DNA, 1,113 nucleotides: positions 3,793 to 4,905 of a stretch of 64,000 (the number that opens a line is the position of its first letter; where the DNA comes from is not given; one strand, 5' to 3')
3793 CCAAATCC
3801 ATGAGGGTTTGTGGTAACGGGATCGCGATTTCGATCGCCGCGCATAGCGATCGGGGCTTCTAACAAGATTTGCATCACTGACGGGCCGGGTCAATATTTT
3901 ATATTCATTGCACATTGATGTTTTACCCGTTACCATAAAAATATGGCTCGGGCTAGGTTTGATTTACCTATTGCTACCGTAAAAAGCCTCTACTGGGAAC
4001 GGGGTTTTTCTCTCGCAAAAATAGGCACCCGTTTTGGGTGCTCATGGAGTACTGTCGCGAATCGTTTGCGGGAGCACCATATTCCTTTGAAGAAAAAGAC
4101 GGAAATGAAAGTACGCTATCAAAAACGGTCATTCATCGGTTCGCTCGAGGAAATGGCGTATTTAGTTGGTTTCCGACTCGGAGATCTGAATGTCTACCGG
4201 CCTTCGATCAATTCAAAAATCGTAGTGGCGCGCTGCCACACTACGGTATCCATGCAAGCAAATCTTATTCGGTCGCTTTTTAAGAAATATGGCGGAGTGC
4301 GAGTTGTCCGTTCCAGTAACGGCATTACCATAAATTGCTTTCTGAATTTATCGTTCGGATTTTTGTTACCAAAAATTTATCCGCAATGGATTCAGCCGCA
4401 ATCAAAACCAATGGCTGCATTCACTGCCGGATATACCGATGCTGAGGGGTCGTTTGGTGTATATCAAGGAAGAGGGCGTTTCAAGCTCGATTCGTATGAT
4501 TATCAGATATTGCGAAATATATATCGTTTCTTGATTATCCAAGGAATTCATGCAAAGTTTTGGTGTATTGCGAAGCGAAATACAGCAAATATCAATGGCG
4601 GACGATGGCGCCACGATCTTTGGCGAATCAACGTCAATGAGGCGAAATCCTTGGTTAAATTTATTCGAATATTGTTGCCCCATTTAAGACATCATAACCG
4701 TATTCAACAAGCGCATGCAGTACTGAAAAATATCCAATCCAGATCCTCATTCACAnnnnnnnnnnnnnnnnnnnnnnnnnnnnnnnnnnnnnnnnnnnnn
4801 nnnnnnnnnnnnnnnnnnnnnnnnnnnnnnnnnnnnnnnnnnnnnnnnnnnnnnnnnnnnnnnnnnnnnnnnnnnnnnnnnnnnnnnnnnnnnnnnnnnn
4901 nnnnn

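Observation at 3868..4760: Free-standing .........-type homing-endonuclease gene in a low-GC insert overlapping the lepA start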

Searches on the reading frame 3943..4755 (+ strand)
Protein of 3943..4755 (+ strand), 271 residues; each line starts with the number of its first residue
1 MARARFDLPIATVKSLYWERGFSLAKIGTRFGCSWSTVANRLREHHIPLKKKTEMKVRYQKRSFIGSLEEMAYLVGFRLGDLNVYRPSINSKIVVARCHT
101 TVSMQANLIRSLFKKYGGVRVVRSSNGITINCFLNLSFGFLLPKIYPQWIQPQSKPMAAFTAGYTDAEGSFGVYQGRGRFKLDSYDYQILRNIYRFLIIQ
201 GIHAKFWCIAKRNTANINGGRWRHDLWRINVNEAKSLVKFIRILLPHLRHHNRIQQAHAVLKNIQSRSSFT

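Call 4: search_protein_families(library=pfam, proteins=[window:3943-4755:+], max_evalue=10)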
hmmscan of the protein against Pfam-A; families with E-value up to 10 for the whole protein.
window:3943-4755:+ (271 aa): 7 families
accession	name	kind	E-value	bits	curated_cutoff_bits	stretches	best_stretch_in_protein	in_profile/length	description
PF14528.11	LAGLIDADG_3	-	6.6e-06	26.7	22.5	1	156-241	2-78/82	LAGLIDADG-like domain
PF13936.12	HTH_38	-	0.002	18.3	27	1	18-44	17-43/44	Helix-turn-helix domain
PF13384.12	HTH_23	-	0.0056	16.9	24.6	1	16-43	13-39/50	Homeodomain-like domain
PF18024.7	HTH_50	-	0.049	13.8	27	1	23-47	25-49/50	Helix-turn-helix domain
PF04545.22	Sigma70_r4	-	0.063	13.2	24.1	1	15-43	14-42/50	Sigma-70, region 4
PF00961.24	LAGLIDADG_1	-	0.11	13.9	23.1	1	162-207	2-51/102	LAGLIDADG endonuclease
PF17997.7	Cry1Ac_D5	-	0.15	12.4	25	1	52-110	62-121/173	Insecticidal delta-endotoxin CryIA(c) domain 5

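Call 5: search_protein_families(library=ncbifam, proteins=[window:3943-4755:+], max_evalue=10)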
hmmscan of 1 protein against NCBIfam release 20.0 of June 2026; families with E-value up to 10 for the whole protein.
window:3943-4755:+ (271 aa): 2 families
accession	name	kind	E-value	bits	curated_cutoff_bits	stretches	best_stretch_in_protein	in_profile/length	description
TIGR04381.1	HTH_TypR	domain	0.0058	16.6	30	1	26-47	26-47/49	TyrR/PhhR family helix-turn-helix DNA-binding protein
NF040595.1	HTH_Cbp1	equivalog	0.071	13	140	1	12-57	7-51/135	CRISPR DNA repeat-binding protein Cbp1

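Call 6: search_solved_structures(query=window:3943-4755:+, max_evalue=10, show_alignments=3)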
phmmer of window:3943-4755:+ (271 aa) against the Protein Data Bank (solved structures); distinct sequences matched with E-value up to 10: 2.
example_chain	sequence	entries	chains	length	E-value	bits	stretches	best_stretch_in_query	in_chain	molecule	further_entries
4efj_A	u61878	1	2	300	0.017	17.7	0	122-176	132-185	LAGLIDADG endonuclease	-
4z1x_A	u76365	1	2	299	0.017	17.7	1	121-176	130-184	LAGLIDADG endonuclease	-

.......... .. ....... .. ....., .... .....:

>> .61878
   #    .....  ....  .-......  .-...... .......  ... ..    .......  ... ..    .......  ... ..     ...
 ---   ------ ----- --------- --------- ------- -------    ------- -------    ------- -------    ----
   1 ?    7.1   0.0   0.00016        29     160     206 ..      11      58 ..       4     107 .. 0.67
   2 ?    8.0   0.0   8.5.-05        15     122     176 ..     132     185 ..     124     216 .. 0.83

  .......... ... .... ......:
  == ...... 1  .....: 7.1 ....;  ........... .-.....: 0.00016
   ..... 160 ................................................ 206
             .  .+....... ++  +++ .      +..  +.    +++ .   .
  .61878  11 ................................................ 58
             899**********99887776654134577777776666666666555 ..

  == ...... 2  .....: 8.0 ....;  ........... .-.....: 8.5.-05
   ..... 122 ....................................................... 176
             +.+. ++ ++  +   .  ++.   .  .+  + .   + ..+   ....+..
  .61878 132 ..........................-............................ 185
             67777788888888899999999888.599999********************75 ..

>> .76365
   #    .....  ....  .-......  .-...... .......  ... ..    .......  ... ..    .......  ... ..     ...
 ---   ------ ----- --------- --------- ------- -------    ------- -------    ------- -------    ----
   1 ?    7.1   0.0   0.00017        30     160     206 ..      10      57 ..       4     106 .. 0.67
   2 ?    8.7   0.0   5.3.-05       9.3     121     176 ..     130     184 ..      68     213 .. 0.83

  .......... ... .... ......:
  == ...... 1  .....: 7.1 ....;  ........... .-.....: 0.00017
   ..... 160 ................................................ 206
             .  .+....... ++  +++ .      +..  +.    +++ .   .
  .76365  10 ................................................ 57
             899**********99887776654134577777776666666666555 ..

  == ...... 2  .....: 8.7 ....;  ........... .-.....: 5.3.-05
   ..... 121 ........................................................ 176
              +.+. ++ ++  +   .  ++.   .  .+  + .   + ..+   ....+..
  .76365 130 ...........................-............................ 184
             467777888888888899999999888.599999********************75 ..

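Call 7: find_homologous_proteins(query=window:3943-4755:+, max_evalue=0.001)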
Query window:3943-4755:+ (271 aa): 316 proteins with E <= 0.001 among 553 candidates; the best 120 are listed.
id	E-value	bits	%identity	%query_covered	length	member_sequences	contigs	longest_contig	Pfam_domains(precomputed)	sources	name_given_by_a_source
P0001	2.9e-152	524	100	85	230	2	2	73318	PF14528.12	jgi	-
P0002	4.5e-104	366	62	97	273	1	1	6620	-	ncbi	-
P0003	1.2e-94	335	56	99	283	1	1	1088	-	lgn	-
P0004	1.8e-90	321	57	99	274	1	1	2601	PF14528.12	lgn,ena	-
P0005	1.1e-82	295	52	99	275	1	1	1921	PF18024.8,PF14528.12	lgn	-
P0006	3.5e-81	291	51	99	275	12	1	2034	PF14528.12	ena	-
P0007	5.0e-81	290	50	99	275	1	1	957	PF14528.12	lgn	-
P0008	2.4e-79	285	50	99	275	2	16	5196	PF14528.12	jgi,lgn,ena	-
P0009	9.0e-78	279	51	99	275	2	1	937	PF14528.12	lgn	-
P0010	1.6e-76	275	52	94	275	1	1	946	PF14528.12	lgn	-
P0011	5.3e-76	274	55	91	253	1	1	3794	PF14528.12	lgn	-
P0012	3.8e-75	271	48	99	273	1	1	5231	PF18024.8,PF14528.12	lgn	-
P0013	2.4e-74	268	50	99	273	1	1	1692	PF14528.12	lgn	-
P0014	1.8e-73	265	50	99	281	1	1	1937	-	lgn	-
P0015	5.6e-73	264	46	94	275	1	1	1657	PF14528.12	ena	-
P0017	3.1e-71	258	46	99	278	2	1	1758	PF14528.12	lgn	-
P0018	1.2e-69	253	44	97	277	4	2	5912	PF14528.12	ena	-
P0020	2.8e-69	252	45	99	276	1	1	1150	PF14528.12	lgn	-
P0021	4.2e-69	251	48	99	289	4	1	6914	PF14528.12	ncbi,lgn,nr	ncbi:MAG: LAGLIDADG family homing endonuclease [bacterium]|nr:LAGLIDADG family homing endonuclease [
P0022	5.5e-69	251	48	99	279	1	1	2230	PF14528.12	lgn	-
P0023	7.2e-69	250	49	97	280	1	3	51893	PF14528.12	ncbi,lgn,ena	-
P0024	7.3e-69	250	48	99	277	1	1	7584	PF14528.12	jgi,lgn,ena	-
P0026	1.3e-68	249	49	94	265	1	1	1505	PF14528.12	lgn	-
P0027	1.4e-68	249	46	99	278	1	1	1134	PF14528.12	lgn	-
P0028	3.5e-68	248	47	95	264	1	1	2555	PF14528.12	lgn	-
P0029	3.8e-68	248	46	99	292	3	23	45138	PF14528.12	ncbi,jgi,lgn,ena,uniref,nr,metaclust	ncbi:MAG: hypothetical protein A3I92_00085 [Candidatus Yanofskybacteria bacterium RIFCSPLOWO2_02_FUL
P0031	6.4e-68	247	44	99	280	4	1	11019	PF08280.18,PF14528.12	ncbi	-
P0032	1.0e-67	246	46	99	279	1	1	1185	PF14528.12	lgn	-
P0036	2.4e-67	245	43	99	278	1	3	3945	PF14528.12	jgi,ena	-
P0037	2.4e-67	245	44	99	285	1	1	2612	PF14528.12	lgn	-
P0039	5.1e-67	244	47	99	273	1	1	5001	PF14528.12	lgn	-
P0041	7.7e-67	244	47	90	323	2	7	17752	PF14528.12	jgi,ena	-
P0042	8.7e-67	243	48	96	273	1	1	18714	PF14528.12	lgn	-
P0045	1.7e-66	242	46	99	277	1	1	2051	PF14528.12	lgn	-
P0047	4.2e-66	241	45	97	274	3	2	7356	PF14528.12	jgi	-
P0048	5.3e-66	241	46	99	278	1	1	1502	PF14528.12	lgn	-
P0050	1.8e-65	239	44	99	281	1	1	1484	PF14528.12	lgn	-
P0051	1.8e-65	239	46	97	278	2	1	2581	PF14528.12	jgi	-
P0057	7.2e-65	237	43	98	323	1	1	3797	PF14528.12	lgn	-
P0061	2.6e-64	235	46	99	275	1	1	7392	PF14528.12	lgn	-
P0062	2.7e-64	235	45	99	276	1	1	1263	PF14528.12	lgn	-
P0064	1.0e-63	233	45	95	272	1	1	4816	PF14528.12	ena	-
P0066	4.4e-63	231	45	95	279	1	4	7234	PF14528.12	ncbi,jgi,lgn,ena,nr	ncbi:MAG TPA: LAGLIDADG family homing endonuclease [Candidatus Paceibacterota bacterium]|nr:LAGLIDAD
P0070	1.0e-62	230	44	96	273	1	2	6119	PF14528.12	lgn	-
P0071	1.1e-62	230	45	99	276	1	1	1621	PF14528.12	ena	-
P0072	2.0e-62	229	44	99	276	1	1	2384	PF14528.12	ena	-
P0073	2.7e-62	229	43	99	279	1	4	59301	PF14528.12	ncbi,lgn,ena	-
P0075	5.2e-62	228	45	97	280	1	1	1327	PF14528.12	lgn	-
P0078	8.7e-62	227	45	94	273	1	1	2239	PF14528.12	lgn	-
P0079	1.0e-61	227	44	99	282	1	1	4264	PF14528.12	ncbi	-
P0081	1.2e-61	226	44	99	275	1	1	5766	PF14528.12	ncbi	-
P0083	1.5e-61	226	43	99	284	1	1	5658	PF14528.12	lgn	-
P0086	2.4e-61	225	43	99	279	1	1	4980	PF14528.12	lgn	-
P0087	2.7e-61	225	42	95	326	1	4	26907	PF14528.12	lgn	-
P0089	6.7e-61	224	41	97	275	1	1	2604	PF14528.12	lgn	-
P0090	8.8e-61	224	44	99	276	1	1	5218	PF14528.12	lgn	-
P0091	9.2e-61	224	42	99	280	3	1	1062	PF14528.12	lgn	-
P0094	2.1e-60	222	44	99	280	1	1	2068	PF14528.12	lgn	-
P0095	2.5e-60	222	44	99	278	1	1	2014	PF14528.12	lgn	-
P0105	1.5e-59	220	42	99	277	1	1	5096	PF14528.12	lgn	-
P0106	2.6e-59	219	44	97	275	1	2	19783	PF14528.12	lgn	-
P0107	2.9e-59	219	43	99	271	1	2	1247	PF14528.12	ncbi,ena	-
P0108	2.9e-59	219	40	99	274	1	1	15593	PF14528.12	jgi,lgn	jgi:intein-encoded DNA endonuclease-like protein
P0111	6.6e-59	218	42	96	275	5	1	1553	PF14528.12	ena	-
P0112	8.6e-59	217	45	99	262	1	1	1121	PF14528.12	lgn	-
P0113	9.0e-59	217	43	98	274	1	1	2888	PF14528.12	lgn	-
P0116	1.7e-58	216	46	90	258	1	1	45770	PF14528.12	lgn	-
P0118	2.9e-58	215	42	99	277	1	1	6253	PF14528.12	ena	-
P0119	3.2e-58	215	44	97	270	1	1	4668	PF14528.12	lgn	-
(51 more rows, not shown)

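Call 10: find_encoding_contigs(protein=P0001, flank=10000, max_places=4)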
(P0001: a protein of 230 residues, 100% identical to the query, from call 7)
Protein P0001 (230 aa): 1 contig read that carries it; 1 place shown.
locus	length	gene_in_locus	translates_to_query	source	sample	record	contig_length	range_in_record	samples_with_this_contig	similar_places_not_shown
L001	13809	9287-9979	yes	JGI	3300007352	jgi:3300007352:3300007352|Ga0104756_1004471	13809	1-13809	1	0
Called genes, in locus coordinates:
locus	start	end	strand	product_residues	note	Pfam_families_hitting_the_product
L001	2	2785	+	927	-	?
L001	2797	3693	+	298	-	-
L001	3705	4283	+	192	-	-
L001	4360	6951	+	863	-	PF00515:TPR_1 (faint), PF07719:TPR_2 (faint), PF13181:TPR_8 (faint), PF13428:TPR_14 (faint), PF13432:TPR_16 (faint), PF14559:TPR_19 (faint)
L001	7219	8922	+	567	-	PF03023:MurJ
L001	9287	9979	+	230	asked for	PF14528:LAGLIDADG_3 (faint)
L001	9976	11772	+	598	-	PF00009:GTP_EFTU, PF22042:EF-G_D2 (weak), PF03144:GTP_EFTU_D2, PF14492:EFG_III (weak), PF00679:EFG_C, PF06421:LepA_C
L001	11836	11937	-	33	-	-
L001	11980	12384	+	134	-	PF04977:DivIC (weak)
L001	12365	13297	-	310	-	PF01745:IPT (weak), PF13671:AAA_33 (faint), PF01715:IPPT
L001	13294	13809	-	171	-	?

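Call 11: find_encoding_contigs(protein=P0002, flank=6000, max_places=4)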
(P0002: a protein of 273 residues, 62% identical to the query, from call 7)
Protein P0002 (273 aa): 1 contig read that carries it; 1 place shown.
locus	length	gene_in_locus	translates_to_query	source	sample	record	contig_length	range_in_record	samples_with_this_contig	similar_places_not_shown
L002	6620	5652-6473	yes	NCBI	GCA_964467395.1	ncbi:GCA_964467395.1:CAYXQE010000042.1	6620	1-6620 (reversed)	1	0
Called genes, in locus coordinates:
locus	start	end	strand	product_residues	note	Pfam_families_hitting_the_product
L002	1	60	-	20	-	?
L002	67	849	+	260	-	PF05635:23S_rRNA_IVP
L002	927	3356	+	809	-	PF00515:TPR_1 (faint), PF07719:TPR_2 (faint), PF13181:TPR_8 (faint), PF13371:TPR_9 (faint), PF13414:TPR_11 (faint), PF13424:TPR_12 (faint), PF13428:TPR_14 (faint), PF14559:TPR_19, +4 more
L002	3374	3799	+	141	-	PF05635:23S_rRNA_IVP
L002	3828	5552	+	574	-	PF03023:MurJ, PF01943:Polysacc_synt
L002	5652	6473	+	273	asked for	-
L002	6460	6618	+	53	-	?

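Call 12: find_encoding_contigs(protein=P0023, flank=6000, max_places=3)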
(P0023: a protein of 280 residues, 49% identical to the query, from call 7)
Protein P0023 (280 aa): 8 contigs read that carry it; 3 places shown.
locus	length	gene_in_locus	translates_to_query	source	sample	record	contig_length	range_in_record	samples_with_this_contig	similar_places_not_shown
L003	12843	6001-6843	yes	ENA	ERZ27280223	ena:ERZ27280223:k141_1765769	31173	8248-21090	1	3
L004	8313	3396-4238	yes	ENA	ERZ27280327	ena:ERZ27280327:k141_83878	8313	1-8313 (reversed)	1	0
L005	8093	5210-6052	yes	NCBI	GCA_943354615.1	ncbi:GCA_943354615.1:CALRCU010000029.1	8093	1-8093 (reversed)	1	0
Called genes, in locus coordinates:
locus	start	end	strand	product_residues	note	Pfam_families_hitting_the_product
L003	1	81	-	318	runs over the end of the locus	PF24827:AstE_AspA_cat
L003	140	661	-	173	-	PF00583:Acetyltransf_1 (weak)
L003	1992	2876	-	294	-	PF02222:ATP-grasp (weak), PF02655:ATP-grasp_3 (weak), PF02786:CPSase_L_D2 (weak), PF02955:GSH-S_ATP, PF08443:RimK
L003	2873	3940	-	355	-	PF01207:Dus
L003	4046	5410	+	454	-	PF00753:Lactamase_B, PF23023:Anti-Pycsar_Apyc1 (weak), PF12706:Lactamase_B_2, PF16661:Lactamase_B_6, PF10996:Beta-Casp, PF07521:RMMBL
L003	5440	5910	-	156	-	-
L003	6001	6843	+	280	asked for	PF14528:LAGLIDADG_3 (weak)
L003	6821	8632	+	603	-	PF00009:GTP_EFTU, PF22042:EF-G_D2 (weak), PF03144:GTP_EFTU_D2, PF00679:EFG_C, PF06421:LepA_C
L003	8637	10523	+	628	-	-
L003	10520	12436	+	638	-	-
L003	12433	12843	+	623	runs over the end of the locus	PF01368:DHH, PF02272:DHHA1, PF17768:RecJ_OB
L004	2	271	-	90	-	?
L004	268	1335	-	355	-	PF01207:Dus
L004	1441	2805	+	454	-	PF00753:Lactamase_B, PF23023:Anti-Pycsar_Apyc1 (weak), PF12706:Lactamase_B_2, PF16661:Lactamase_B_6, PF10996:Beta-Casp, PF07521:RMMBL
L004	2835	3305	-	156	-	-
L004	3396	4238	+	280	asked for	PF14528:LAGLIDADG_3 (weak)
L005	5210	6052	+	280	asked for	PF14528:LAGLIDADG_3 (weak)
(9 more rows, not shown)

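Call 15: find_related_loci(query=A1, collection=genome_contigs, flank=6000)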
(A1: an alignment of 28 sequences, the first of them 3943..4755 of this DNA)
Query A1 (271 aa) in genome_contigs; peptide patterns used: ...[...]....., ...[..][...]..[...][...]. (x = any residue, [..] = any of these).
171 stretches matched a pattern; 87 encode a relative of the query (tblastn E <= 1e-3); the best 80 are kept; 80 distinct loci.
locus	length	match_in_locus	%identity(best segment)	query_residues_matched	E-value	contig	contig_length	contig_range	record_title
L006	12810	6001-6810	49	4-267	1e-74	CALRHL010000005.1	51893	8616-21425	MAG: Candidatus Uhrbacteria bacterium RIFOXYB12_FULL_58_10 isolate MaH-04nov19-280 genome assembly, contig: MaH-04nov19-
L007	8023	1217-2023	44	1-267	6e-74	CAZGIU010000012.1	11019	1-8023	MAG TPA_asm: uncultured Candidatus Saccharibacteria bacterium isolate SRP257756_co1_110 genome assembly, contig: NODE_53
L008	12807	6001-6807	45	1-267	9e-74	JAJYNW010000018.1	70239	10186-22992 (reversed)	MAG: bacterium isolate DBS2-4.bin98 NODE_558_length_70239_cov_4.49482, whole genome shotgun sequence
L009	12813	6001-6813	46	1-269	2e-73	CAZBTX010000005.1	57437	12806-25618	MAG TPA_asm: uncultured Candidatus Saccharibacteria bacterium isolate binchicken_co134_1342 genome assembly, contig: NOD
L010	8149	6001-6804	43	1-268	9e-68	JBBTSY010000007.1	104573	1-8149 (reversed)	MAG: Patescibacteria group bacterium isolate H41-bin026_1 H41_bin026_1_000000000007, whole genome shotgun sequence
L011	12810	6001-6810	43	1-268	9e-68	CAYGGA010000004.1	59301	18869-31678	MAG TPA_asm: uncultured Gammaproteobacteria bacterium isolate ERP113451_co3_23 genome assembly, contig: NODE_220_length_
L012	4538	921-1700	45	13-270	3e-67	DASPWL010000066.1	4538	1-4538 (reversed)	MAG TPA_asm: Candidatus Paceibacterota bacterium isolate SMAG_U11540 k141_311071, whole genome shotgun sequence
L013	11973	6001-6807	43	1-267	3e-67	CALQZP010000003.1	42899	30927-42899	MAG: Candidatus Nomurabacteria bacterium isolate MaH-04nov19-71 genome assembly, contig: MaH-04nov19-C1914, whole genome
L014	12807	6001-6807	44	1-267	5e-67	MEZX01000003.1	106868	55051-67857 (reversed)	MAG: Candidatus Berkelbacteria bacterium RIFCSPLOWO2_01_FULL_50_28 rifcsplowo2_01_scaffold_531, whole genome shotgun seq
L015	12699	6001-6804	43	1-267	1e-66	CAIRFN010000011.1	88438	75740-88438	uncultured Candidatus Berkelbacteria bacterium isolate AM-lipid-01-D8_bin-0424 genome assembly, contig: bin-0424:11/13,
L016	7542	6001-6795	41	1-269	2e-66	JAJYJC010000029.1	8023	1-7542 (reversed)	MAG: bacterium isolate DBS2-1.bin143 NODE_17952_length_8023_cov_4.867781, whole genome shotgun sequence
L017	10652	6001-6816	44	1-267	3e-65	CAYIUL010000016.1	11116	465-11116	MAG TPA_asm: uncultured Candidatus Saccharibacteria bacterium isolate ERP119705_co5_417 genome assembly, contig: NODE_74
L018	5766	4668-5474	44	1-267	4e-65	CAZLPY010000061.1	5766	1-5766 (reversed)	MAG TPA_asm: uncultured Candidatus Saccharibacteria bacterium isolate SRP200132_co1_549 genome assembly, contig: NODE_26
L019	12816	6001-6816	42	3-267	1e-64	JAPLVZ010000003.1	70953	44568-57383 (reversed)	MAG: Candidatus Falkowbacteria bacterium isolate LacPavin_0419_WC90_MAG_43_11 LacPavin_0419_WC90_scaffold_435800, whole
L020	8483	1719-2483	43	16-267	2e-64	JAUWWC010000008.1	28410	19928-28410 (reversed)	MAG: Candidatus Nealsonbacteria bacterium isolate CSMAG_2648 CSMAG_2648_k127_1027196_length_28410_cov_14.9954, whole gen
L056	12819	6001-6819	36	1-268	2e-46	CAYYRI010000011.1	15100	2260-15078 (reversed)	MAG TPA_asm: uncultured Candidatus Saccharibacteria bacterium isolate SRP118108_co5_558 genome assembly, contig: NODE_38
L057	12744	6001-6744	34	15-267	2e-45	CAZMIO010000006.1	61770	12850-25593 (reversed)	MAG TPA_asm: uncultured Methanosarcinales archaeon isolate binchicken_co48_311 genome assembly, contig: NODE_584_length_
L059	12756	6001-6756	39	18-267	1e-44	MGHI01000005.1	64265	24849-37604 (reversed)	MAG: Candidatus Woesebacteria bacterium RIFCSPLOWO2_01_FULL_39_61 rifcsplowo2_01_scaffold_1213, whole genome shotgun seq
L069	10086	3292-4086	35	16-271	3e-41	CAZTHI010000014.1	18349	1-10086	MAG TPA_asm: uncultured Gammaproteobacteria bacterium isolate binchicken_co387_486 genome assembly, contig: NODE_3224_le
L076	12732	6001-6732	34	5-250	1e-38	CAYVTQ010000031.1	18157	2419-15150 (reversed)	MAG TPA_asm: uncultured Methanosarcinales archaeon isolate binchicken_co227_1181 genome assembly, contig: NODE_5541_leng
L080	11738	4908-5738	35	5-267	4e-35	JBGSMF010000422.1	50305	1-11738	MAG: Thermoflexales bacterium isolate JTS-AC224 k141_1103751, whole genome shotgun sequence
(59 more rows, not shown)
